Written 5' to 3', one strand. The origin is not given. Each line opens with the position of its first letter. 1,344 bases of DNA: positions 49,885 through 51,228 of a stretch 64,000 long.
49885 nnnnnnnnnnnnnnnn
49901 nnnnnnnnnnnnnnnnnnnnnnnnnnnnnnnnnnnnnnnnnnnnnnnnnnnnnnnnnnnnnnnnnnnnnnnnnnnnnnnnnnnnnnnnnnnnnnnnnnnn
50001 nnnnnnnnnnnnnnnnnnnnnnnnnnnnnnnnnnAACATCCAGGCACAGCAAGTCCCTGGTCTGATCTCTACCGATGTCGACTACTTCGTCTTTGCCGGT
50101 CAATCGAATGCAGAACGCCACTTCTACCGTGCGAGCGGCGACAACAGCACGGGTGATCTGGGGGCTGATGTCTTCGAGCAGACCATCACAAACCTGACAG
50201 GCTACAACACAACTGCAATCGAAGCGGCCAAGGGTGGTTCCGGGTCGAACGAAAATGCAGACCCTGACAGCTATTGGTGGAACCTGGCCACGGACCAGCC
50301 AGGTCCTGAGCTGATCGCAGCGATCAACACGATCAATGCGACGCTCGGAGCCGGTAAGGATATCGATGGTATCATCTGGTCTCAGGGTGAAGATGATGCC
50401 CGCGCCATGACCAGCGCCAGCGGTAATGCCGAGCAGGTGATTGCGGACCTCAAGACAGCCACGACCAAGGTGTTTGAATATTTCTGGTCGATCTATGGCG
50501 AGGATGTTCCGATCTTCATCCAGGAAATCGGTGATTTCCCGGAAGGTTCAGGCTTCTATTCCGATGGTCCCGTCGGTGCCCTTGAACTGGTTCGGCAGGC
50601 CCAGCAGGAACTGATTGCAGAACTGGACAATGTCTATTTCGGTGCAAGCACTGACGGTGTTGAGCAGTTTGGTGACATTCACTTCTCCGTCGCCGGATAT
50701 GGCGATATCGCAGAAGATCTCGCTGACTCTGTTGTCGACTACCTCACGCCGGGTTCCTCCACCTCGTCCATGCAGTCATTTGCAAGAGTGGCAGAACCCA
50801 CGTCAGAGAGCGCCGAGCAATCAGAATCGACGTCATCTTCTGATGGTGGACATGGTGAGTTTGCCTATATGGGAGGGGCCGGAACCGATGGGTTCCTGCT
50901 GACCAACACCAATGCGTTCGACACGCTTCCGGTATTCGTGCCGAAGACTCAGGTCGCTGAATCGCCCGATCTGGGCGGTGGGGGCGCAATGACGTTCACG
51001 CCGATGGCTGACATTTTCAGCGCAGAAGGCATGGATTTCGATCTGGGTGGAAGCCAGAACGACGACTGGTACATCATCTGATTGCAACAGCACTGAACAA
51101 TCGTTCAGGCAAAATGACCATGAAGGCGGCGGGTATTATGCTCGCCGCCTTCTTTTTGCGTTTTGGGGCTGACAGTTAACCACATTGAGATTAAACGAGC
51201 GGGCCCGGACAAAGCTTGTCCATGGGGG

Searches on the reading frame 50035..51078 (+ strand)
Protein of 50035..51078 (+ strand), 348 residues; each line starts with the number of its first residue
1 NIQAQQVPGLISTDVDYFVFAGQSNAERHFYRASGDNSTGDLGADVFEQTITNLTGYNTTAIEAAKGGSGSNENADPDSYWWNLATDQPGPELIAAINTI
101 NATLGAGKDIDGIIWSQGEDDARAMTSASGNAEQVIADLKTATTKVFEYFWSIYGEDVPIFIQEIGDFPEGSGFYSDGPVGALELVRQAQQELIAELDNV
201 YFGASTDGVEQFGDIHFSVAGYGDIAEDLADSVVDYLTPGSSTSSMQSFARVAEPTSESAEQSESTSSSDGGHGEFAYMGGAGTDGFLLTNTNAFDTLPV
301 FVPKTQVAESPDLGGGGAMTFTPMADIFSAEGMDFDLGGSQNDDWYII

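Call 38: find_homologous_proteins(query=window:50035-51078:+, max_evalue=0.001)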
Query window:50035-51078:+ (348 aa): 10 proteins with E <= 0.001 among 7358 candidates.
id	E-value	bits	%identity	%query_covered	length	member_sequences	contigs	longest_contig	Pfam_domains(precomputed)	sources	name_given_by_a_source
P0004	2.8e-69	252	56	65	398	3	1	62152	-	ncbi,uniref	ncbi:hypothetical protein, partial [Hyphomonas beringensis]|uniref:hypothetical protein n=1 Tax=Hyph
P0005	7.0e-66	241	52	62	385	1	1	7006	-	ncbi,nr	ncbi:MAG: hypothetical protein QNJ13_17395, partial [Paracoccaceae bacterium]|nr:hypothetical protei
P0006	1.4e-55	207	51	65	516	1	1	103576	PF03629.25,PF08884.17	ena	-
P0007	7.0e-53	199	50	62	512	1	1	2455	PF03629.25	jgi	jgi:hypothetical protein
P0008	2.9e-52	197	48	64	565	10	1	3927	PF17963.8,PF17892.8,PF03629.25,PF17803.8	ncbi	ncbi:MAG: Ig-like domain-containing protein, partial [Pseudomonadota bacterium]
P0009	5.2e-51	192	45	66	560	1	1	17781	PF03629.25,PF00353.26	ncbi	-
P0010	6.1e-46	176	45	65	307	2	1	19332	PF03629.25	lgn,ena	-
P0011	7.0e-43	166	43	68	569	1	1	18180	PF03629.25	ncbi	-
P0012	3.0e-39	154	42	66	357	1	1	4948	PF03629.25,PF16841.12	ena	-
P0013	6.7e-19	87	33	74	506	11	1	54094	PF08548.18,PF03629.25,PF00353.26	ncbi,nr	ncbi:MAG: sialate O-acetylesterase [Defluviicoccus sp.]|nr:sialate O-acetylesterase [Defluviicoccus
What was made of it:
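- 50065..50754 (+): SASA-like (sialate O-acetylesterase / SGNH-type) carbohydrate esterase domain just before the spacer. Relatives P0004-P0013 are 33-56% identical (call 38).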

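Call 46: find_encoding_contigs(protein=P0011, flank=10000, max_places=2)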
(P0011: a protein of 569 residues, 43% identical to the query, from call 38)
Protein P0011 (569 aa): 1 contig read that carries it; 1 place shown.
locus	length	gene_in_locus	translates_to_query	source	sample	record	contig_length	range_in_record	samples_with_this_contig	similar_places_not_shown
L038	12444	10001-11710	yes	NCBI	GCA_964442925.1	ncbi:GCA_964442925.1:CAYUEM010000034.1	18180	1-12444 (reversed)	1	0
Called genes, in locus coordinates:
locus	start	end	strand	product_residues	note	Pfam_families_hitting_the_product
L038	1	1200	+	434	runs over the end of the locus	-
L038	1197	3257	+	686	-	-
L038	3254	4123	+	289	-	-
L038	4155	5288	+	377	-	PF08239:SH3_3 (weak), PF01510:Amidase_2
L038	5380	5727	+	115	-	PF03960:ArsC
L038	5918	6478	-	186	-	PF13489:Methyltransf_23, PF00891:Methyltransf_2 (weak), PF01209:Ubie_methyltran, PF05175:MTS (weak), PF13847:Methyltransf_31, PF08241:Methyltransf_11, PF08242:Methyltransf_12, PF13649:Methyltransf_25, +1 more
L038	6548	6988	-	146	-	-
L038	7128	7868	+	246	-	-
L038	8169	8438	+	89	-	-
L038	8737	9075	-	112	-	-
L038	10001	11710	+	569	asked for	PF03629:SASA (weak)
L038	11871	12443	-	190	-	?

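Call 47: find_encoding_contigs(protein=P0006, flank=10000, max_places=2)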
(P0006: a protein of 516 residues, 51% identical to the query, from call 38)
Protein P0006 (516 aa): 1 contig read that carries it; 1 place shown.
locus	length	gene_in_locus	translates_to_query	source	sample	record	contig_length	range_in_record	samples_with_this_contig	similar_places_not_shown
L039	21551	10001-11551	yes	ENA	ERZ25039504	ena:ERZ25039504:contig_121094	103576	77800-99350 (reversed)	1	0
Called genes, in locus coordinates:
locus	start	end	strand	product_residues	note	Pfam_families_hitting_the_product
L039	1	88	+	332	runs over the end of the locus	PF02195:ParB_N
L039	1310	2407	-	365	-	PF13439:Glyco_transf_4, PF13579:Glyco_trans_4_4 (weak), PF20706:GT4-conflict, PF00534:Glycos_transf_1, PF13692:Glyco_trans_1_4, PF13524:Glyco_trans_1_2 (faint)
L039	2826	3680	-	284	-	PF01370:Epimerase, PF04321:RmlD_sub_bind, PF16363:GDP_Man_Dehyd (weak), PF07993:NAD_binding_4 (weak)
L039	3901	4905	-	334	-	PF01370:Epimerase, PF04321:RmlD_sub_bind, PF01073:3Beta_HSD, PF16363:GDP_Man_Dehyd, PF02719:Polysacc_synt_2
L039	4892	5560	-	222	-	PF22640:ManC_GMP_beta-helix (weak), PF01050:MannoseP_isomer, PF07883:Cupin_2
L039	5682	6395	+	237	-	-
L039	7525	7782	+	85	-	PF02604:PhdYeFM_antitox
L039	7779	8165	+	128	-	PF01850:PIN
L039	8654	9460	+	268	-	PF01370:Epimerase, PF16363:GDP_Man_Dehyd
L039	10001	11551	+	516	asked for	PF08884:Flagellin_D3 (faint), PF03629:SASA (weak)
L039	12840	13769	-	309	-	-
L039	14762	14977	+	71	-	-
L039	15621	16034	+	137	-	-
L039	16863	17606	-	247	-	-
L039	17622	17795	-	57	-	-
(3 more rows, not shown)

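Call 48: find_encoding_contigs(protein=P0009, flank=10000, max_places=2)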
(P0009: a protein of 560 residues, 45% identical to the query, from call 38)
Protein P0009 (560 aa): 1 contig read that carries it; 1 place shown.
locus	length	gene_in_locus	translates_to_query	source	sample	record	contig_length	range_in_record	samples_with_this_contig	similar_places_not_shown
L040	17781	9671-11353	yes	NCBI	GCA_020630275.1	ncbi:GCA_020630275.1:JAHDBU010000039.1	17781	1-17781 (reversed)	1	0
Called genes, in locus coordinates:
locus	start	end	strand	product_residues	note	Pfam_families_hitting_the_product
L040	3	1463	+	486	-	?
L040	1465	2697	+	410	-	PF04932:Wzy_C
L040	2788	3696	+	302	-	PF00535:Glycos_transf_2, PF13641:Glyco_tranf_2_3, PF10111:Glyco_tranf_2_2 (faint)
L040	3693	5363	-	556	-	PF02366:PMT, PF13231:PMT_2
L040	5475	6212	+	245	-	PF00535:Glycos_transf_2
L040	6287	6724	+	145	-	-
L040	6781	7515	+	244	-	PF08241:Methyltransf_11 (weak)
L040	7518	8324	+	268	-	PF01817:CM_2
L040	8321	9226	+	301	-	PF02153:PDH_N, PF20463:PDH_C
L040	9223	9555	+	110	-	PF00190:Cupin_1 (faint), PF07883:Cupin_2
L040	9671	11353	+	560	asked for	PF03629:SASA, PF00353:HemolysinCabind (weak)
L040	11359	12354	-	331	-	PF00160:Pro_isomerase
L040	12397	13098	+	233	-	PF01066:CDP-OH_P_transf (weak)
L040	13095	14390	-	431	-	PF01979:Amidohydro_1, PF07969:Amidohydro_3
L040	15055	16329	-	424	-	PF02844:GARS_N, PF01071:GARS_A, PF02843:GARS_C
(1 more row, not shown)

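Call 60: predict_structure(alignment_id=A3)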
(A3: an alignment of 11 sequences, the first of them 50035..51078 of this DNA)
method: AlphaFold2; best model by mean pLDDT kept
length: 348 residues; sequences in the alignment: 11
mean_pLDDT: 71.9   pTM: 0.67
mean pLDDT of the five models: 71.9, 70.1, 68.1, 67.3, 66.1
residues with pLDDT >= 90: 166; 70-90: 45; 50-70: 21; < 50: 116
segments of 3 or more residues with pLDDT < 50: 1-5, 176-179, 241-301, 303-348
pLDDT, mean of each block of 10 residues (from residue 1): 51 87 95 93 98 93 96 95 98 98 86 94 78 94 99 96 76 52 88 96 90 86 96 85 38 31 29 28 30 36 44 34 43 36 43
secondary structure, 60 per line:
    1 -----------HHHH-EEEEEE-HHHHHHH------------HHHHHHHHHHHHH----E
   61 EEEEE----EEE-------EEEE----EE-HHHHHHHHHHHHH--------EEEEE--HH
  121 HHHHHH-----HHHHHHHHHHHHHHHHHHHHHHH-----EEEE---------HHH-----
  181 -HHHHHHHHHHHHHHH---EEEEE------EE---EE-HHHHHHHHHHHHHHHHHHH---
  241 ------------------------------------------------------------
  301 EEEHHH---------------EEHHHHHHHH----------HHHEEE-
elements in order: H12-15 E17-22 H24-30 H43-55 E60-65 E70-72 E80-83 H91-103 E112-116 H119-126 H132-154 E160-163 H182-196 E200-204 H219-237 E301-303 H324-331 E345-347
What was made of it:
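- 50065..50754 (+): AlphaFold pLDDT is mostly 85-99 (call 60).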

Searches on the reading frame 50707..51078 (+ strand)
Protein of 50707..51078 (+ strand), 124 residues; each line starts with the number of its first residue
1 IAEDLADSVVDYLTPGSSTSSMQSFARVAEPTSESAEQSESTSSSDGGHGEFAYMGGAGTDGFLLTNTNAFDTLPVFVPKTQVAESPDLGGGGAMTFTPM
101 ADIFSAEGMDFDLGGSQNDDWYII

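Call 11: find_homologous_proteins(query=window:50707-51078:+, max_evalue=0.1)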
Query seq(124 aa): 295 candidates shared short words with the query, none scored E <= 0.1.

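Call 17: search_protein_families(library=ncbifam, proteins=[window:50752-51078:+], max_evalue=10)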
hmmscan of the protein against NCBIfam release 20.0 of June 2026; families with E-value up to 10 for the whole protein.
seq(109 aa): 0 families

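Call 18: search_protein_families(library=pfam, proteins=[window:50752-51078:+], max_evalue=10)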
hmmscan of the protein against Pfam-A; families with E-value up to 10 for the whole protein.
seq(109 aa): 0 families
